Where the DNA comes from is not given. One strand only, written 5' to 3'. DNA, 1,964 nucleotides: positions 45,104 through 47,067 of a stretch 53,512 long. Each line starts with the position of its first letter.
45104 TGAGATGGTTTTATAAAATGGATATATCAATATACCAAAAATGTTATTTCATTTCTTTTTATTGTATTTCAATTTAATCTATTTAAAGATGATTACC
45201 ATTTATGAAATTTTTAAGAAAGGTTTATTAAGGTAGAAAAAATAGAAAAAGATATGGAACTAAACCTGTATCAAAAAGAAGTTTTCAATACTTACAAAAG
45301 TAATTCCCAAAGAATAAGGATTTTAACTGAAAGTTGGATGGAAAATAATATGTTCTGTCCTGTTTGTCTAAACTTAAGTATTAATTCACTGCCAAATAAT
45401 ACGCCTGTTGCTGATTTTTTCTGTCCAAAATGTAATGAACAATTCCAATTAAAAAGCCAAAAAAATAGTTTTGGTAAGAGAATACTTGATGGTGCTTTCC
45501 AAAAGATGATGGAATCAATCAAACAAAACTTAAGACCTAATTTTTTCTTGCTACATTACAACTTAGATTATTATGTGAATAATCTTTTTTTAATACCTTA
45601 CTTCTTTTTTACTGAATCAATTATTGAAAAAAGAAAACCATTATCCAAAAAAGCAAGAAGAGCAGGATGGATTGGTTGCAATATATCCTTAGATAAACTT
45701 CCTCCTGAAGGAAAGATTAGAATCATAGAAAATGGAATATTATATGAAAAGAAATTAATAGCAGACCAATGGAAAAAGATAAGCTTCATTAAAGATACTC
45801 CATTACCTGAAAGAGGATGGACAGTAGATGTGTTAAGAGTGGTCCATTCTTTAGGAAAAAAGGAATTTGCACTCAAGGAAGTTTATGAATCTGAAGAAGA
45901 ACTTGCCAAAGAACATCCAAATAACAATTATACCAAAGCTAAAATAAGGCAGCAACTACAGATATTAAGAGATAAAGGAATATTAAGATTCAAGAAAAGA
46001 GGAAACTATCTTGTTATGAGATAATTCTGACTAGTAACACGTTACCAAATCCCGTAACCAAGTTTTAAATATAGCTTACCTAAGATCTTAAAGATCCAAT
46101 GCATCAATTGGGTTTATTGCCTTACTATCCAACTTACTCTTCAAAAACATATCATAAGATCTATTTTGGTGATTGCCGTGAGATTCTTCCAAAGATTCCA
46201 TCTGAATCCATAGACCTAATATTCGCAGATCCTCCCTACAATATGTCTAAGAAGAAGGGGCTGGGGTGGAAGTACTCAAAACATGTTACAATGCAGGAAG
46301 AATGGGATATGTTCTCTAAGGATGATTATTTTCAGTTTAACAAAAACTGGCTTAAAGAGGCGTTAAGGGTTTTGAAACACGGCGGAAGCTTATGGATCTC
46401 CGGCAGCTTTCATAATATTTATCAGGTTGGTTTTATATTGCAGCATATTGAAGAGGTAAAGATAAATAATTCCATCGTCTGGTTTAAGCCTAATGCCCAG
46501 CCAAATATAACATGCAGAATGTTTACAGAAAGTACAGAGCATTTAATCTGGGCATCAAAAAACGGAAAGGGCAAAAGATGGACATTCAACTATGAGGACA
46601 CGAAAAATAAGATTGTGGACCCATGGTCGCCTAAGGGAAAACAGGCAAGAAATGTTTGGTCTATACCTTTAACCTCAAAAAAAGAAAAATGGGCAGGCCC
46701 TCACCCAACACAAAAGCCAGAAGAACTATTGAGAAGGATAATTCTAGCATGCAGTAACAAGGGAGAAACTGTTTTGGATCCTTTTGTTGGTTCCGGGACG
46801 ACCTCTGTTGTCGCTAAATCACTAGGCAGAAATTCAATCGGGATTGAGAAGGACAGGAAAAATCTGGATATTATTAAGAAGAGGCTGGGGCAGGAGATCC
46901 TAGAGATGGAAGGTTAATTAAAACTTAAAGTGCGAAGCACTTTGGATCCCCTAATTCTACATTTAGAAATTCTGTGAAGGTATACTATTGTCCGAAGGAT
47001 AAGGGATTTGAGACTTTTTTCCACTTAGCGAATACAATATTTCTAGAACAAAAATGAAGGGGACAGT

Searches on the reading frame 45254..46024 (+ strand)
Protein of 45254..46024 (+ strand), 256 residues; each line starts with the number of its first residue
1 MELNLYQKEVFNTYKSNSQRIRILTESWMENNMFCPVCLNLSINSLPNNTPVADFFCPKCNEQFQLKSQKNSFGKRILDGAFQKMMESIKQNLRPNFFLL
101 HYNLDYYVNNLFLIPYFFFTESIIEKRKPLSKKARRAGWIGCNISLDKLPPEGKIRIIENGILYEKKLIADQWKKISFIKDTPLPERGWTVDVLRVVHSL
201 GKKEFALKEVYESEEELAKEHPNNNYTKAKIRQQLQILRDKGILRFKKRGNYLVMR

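Call 74: search_protein_families(library=pfam, proteins=[window:45254-46024:+], max_evalue=0.001)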
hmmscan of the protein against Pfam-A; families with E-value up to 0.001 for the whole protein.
window:45254-46024:+ (256 aa): 2 families
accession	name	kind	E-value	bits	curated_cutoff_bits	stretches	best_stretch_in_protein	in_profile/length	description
PF06044.18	DpnI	-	4.2e-70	235.5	26.7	1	6-181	5-182/183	Dam-replacing family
PF17726.7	DpnI_C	-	9.3e-28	96.7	23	1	186-252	2-68/70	Dam-replacing HTH domain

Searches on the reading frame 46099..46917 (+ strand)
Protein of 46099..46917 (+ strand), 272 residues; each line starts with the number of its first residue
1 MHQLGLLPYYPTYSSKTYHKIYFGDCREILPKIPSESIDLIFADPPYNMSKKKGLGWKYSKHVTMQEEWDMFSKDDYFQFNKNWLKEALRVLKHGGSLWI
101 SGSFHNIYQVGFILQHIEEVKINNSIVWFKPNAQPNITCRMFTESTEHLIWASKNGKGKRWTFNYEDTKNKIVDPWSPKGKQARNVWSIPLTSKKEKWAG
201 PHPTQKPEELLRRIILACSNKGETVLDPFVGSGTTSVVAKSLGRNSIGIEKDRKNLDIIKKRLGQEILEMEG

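Call 74: search_protein_families(library=pfam, proteins=[window:46099-46917:+], max_evalue=0.001)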
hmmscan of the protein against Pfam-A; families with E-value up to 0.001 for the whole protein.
window:46099-46917:+ (272 aa): 3 families
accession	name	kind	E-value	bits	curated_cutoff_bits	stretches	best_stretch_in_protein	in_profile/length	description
PF01555.25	N6_N4_Mtase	-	5.6e-62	210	26.7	1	38-261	1-221/221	DNA methylase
PF03602.21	Cons_hypoth95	-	6.8e-06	26.3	24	0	220-263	40-84/182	Conserved hypothetical protein 95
PF02086.21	MethyltransfD12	-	0.00063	20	22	0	210-241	8-40/253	D12 class N6 adenine-specific DNA methyltransferase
